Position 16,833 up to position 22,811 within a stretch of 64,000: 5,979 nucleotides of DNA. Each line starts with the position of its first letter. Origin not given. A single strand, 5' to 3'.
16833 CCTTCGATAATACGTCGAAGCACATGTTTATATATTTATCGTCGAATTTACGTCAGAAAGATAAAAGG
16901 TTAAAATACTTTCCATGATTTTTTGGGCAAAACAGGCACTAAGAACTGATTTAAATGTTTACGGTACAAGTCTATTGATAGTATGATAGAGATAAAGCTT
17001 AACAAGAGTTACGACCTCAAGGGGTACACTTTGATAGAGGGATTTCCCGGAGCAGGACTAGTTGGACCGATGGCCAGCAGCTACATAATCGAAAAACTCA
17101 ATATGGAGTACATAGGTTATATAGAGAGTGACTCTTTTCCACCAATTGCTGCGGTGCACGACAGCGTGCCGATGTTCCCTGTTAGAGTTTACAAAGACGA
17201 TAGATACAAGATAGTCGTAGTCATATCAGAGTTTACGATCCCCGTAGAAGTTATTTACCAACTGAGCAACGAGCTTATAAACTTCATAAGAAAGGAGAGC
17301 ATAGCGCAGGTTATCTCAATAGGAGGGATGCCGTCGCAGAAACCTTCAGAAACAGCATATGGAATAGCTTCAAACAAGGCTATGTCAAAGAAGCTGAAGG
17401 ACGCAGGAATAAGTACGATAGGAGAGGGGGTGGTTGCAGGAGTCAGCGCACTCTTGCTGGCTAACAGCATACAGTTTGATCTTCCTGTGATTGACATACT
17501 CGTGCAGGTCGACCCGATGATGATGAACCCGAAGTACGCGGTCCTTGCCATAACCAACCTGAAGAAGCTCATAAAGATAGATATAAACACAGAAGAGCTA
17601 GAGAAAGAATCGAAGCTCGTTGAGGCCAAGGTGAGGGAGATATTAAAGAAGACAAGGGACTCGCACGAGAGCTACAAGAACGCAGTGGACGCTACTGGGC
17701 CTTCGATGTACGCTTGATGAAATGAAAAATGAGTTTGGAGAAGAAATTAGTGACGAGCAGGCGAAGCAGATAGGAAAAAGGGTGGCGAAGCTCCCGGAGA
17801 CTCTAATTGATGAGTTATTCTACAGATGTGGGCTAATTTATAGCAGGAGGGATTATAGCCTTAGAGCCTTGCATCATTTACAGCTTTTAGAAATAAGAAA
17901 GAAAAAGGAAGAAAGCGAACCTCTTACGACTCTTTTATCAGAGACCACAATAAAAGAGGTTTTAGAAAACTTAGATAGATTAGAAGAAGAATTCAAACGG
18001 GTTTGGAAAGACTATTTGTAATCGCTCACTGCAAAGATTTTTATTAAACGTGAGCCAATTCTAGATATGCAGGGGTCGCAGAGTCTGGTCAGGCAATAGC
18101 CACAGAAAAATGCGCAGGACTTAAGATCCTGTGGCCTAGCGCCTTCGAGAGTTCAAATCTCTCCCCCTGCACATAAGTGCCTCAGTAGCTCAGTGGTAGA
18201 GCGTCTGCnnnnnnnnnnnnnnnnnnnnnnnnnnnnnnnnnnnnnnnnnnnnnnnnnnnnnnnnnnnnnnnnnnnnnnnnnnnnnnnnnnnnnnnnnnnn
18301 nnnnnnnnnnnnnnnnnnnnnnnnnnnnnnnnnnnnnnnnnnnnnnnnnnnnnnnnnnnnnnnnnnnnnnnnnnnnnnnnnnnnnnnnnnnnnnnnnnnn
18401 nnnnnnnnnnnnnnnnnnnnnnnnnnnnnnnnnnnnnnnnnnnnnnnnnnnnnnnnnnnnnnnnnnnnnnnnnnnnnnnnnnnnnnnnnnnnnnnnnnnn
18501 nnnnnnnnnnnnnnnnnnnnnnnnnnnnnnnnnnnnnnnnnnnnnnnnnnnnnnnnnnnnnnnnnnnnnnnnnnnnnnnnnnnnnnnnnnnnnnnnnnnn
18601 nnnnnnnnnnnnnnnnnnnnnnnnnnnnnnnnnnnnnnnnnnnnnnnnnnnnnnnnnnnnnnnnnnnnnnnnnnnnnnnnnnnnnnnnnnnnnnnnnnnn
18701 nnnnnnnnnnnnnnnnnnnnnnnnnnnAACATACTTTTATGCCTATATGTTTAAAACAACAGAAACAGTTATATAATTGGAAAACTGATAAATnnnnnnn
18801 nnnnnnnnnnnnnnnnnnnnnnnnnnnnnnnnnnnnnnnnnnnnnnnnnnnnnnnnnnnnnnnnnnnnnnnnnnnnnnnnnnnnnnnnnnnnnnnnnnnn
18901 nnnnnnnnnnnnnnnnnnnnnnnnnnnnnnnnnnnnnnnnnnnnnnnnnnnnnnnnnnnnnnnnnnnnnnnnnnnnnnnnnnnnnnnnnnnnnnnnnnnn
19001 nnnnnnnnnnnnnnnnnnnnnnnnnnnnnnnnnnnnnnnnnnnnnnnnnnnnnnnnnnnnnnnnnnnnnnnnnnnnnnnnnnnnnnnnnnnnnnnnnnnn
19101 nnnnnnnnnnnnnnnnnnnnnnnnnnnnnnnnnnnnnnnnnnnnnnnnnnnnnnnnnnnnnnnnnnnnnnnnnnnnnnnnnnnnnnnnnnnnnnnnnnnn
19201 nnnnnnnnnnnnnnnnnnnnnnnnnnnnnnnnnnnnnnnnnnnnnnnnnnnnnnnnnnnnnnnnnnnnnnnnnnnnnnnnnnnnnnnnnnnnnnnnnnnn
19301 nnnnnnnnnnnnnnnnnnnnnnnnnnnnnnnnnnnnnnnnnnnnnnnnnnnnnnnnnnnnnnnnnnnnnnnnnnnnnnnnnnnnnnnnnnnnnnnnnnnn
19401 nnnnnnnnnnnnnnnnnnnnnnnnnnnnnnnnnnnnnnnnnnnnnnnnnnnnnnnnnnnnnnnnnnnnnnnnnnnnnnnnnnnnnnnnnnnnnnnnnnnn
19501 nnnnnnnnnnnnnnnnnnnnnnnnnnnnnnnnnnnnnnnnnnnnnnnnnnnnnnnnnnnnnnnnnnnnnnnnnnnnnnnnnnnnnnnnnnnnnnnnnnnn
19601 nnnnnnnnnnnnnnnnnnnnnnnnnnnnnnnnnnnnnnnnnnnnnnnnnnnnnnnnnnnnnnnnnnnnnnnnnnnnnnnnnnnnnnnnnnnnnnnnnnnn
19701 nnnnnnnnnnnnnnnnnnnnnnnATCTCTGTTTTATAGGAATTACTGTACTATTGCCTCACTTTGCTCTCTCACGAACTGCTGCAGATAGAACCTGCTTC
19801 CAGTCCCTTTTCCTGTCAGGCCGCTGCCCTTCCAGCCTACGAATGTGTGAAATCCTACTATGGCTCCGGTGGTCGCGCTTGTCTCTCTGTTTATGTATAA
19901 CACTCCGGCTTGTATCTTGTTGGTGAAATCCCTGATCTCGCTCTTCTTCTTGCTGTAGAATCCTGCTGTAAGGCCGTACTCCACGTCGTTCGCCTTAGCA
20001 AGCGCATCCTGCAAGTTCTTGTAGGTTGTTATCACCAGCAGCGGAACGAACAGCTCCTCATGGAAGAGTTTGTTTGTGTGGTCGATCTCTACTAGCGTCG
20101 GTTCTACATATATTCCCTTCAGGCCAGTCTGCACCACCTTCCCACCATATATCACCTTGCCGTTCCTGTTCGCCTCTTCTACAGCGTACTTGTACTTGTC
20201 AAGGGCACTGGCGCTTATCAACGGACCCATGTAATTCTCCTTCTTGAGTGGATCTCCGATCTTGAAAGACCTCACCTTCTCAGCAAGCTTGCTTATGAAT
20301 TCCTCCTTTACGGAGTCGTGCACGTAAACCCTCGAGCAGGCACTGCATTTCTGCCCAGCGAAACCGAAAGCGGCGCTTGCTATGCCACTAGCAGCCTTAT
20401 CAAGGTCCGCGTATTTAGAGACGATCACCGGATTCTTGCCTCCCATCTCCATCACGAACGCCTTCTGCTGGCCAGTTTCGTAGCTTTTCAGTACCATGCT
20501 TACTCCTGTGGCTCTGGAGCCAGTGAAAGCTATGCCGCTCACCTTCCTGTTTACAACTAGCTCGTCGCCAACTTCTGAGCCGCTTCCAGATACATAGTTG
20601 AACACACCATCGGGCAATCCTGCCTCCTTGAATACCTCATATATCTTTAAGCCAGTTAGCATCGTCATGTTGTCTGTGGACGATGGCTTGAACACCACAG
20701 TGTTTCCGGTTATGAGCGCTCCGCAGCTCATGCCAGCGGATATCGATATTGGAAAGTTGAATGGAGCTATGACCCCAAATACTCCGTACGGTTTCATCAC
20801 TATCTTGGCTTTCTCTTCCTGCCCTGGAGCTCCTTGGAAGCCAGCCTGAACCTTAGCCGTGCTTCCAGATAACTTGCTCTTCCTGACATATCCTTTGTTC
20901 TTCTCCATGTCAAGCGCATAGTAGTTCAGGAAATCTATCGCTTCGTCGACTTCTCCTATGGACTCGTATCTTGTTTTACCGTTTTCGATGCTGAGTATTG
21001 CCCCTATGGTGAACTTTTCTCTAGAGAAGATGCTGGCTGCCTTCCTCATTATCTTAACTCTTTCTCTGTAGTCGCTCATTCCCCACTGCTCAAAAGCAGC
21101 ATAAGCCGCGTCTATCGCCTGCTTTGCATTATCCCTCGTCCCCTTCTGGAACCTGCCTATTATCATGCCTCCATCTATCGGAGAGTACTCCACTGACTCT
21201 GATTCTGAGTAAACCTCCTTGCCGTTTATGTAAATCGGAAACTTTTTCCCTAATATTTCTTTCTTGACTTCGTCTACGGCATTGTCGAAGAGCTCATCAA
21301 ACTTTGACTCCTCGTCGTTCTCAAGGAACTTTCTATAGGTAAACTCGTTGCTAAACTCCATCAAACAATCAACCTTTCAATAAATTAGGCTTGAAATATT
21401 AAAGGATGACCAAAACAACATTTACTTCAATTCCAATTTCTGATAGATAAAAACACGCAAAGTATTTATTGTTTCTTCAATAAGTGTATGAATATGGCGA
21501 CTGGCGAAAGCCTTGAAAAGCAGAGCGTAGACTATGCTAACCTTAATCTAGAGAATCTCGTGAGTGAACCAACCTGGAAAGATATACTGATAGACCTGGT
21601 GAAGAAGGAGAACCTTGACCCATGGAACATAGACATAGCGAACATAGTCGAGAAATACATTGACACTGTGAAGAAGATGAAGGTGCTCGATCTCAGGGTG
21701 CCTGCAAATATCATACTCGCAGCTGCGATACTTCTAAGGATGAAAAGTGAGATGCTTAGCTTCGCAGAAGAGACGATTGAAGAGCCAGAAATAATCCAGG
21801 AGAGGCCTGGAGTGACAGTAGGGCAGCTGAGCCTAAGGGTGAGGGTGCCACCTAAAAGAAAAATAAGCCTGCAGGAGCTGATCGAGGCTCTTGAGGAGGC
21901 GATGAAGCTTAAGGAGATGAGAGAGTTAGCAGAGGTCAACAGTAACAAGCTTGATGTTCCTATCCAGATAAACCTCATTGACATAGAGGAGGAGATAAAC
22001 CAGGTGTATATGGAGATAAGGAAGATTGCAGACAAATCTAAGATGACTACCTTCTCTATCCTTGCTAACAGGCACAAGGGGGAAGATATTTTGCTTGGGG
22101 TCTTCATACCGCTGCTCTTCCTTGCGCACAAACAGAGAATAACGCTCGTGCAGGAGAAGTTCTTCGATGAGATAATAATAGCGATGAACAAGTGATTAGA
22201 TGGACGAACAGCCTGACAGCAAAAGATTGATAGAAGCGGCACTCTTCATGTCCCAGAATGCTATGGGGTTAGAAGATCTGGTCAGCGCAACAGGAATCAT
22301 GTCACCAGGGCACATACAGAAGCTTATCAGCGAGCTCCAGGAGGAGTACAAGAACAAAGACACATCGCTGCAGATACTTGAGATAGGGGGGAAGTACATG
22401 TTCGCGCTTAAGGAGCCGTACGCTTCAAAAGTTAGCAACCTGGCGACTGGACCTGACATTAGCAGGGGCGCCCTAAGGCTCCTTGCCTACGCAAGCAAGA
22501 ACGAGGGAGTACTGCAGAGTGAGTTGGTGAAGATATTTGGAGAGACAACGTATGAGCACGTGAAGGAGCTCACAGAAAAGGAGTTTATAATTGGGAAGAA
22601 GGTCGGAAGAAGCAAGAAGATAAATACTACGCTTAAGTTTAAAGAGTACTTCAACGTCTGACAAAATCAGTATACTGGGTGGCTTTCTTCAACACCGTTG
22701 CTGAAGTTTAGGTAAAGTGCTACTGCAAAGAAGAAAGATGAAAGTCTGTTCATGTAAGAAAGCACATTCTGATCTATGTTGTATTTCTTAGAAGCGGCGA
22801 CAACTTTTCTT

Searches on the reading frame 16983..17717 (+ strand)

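Call 95: search_protein_families(library=pfam, proteins=[window:16983-17717:+], max_evalue=0.001)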
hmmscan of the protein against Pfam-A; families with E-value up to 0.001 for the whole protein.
window:16983-17717:+ (244 aa): 1 family
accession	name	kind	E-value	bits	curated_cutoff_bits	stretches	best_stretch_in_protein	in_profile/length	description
PF09754.15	PAC2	-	8.7e-39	134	25.8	1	17-220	1-214/215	PAC2 family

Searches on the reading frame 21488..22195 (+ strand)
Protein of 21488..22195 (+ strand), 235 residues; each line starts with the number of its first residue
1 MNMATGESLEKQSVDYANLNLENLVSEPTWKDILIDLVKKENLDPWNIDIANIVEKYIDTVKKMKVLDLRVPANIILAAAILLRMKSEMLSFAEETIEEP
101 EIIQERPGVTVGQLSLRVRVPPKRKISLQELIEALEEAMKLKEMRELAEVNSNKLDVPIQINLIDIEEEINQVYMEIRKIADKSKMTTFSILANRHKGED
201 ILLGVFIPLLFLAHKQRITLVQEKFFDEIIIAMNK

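Call 4: search_protein_families(library=pfam, proteins=[window:21488-22195:+], max_evalue=0.1)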
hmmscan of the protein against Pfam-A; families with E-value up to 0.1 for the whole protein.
window:21488-22195:+ (235 aa): 5 families
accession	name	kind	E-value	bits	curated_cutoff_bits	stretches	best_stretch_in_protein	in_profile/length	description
PF02616.19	SMC_ScpA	-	4.7e-16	59.9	24.6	2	37-98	1-63/232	Segregation and condensation protein ScpA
PF17289.8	Terminase_6C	-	0.022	15.2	22.6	0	25-63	37-75/155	Terminase RNaseH-like domain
PF18128.7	HydF_dimer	-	0.036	14.6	23.4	1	172-198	72-99/99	Hydrogen maturase F dimerization domain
PF02641.20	DUF190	-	0.045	14.5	23.4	1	151-188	55-92/97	Uncharacterized ACR, COG1993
PF06278.16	CNDH2_N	-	0.095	13.2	32.3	0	43-79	14-50/117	Condensin II complex subunit CAP-H2 or CNDH2, N-terminal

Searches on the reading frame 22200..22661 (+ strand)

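Call 4: search_protein_families(library=pfam, proteins=[window:22200-22661:+], max_evalue=0.1)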
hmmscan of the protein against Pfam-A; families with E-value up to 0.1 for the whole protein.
window:22200-22661:+ (153 aa): 5 families
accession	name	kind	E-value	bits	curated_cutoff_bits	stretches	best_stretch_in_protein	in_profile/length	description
PF04079.22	SMC_ScpB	-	1.6e-26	93.3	27.4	1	10-153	2-151/160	Segregation and condensation complex subunit ScpB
PF04182.18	B-block_TFIIIC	-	0.00072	20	22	1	98-146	13-66/73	B-block binding subunit of TFIIIC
PF18090.7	SoPB_HTH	-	0.0057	17.2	27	1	60-92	4-36/75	Centromere-binding protein HTH domain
PF00536.37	SAM_1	-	0.0092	16.8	23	0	24-47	39-61/64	SAM domain (Sterile alpha motif)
PF22665.2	DUF6293_C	-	0.011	16.7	27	1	113-144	60-91/101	DUF6293 C-terminal winged helix domain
